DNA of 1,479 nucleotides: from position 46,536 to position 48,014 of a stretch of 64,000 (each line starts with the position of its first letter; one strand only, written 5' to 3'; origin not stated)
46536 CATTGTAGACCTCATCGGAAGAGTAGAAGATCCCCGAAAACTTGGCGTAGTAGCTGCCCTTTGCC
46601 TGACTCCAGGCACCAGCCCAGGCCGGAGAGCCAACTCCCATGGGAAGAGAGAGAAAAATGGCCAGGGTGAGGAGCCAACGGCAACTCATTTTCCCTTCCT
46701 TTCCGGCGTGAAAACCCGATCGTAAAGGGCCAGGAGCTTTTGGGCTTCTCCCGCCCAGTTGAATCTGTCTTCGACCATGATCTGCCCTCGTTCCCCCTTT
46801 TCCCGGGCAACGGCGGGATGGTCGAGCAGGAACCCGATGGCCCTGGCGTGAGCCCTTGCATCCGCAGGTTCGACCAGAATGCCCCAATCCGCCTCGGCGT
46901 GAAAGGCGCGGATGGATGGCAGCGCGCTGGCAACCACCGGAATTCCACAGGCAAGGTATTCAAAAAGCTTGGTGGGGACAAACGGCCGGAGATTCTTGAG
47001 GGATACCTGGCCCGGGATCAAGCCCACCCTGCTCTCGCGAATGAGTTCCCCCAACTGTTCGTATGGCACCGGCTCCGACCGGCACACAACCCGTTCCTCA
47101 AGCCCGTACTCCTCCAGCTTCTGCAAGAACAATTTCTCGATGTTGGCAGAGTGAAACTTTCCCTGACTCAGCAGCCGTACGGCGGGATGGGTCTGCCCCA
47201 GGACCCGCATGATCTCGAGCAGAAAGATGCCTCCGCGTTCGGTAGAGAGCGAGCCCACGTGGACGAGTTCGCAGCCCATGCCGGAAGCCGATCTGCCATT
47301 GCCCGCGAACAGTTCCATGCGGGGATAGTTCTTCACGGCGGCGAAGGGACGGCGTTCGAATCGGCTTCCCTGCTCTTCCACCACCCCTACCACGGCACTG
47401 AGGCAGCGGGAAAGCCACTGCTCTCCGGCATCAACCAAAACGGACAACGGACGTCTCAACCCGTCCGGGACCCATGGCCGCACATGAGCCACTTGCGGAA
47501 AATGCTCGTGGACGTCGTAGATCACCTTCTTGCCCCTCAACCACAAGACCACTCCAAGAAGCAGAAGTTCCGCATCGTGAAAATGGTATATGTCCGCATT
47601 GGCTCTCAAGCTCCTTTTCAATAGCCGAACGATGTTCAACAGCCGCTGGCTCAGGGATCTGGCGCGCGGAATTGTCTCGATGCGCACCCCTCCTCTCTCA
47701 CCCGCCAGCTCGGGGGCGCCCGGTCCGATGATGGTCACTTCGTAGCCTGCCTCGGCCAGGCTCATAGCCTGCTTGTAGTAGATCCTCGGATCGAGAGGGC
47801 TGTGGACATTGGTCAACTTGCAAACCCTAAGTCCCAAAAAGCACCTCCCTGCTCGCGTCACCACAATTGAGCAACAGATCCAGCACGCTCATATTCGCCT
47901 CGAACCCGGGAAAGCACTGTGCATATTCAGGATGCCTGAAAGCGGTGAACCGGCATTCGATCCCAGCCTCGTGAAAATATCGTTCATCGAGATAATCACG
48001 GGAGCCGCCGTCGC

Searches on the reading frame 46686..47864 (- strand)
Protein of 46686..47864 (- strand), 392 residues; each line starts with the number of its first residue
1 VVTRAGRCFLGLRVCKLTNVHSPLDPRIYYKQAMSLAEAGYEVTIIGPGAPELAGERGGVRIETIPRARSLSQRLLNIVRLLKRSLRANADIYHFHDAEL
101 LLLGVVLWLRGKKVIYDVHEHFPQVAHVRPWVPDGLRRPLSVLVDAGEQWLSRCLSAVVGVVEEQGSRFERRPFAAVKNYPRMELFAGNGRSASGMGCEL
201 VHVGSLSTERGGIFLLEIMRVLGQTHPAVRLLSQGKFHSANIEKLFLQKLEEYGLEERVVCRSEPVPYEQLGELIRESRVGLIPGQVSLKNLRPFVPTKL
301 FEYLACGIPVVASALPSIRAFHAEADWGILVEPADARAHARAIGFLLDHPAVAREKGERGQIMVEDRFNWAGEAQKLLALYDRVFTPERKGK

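Call 46: search_protein_families(library=pfam, proteins=[window:46686-47864:-], max_evalue=0.0001)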
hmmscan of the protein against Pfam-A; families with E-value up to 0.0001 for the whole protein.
window:46686-47864:- (392 aa): 5 families
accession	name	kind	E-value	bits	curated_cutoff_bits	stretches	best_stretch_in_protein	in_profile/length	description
PF13524.12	Glyco_trans_1_2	-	2e-14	54.2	25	1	258-379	27-144/144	Glycosyl transferase-like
PF13439.12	Glyco_transf_4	-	1.9e-13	51.3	28.5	1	33-170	12-149/170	Glycosyltransferase Family 4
PF13692.12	Glyco_trans_1_4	-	5.7e-13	49.8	27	1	200-348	4-141/142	Glycosyl transferases group 1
PF00534.26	Glycos_transf_1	-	6.1e-11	42.6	26.4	1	200-359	18-168/172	Glycosyl transferases group 1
PF13579.12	Glyco_trans_4_4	-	2.1e-10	41.6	29.7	1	33-176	11-149/158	Glycosyl transferase 4-like domain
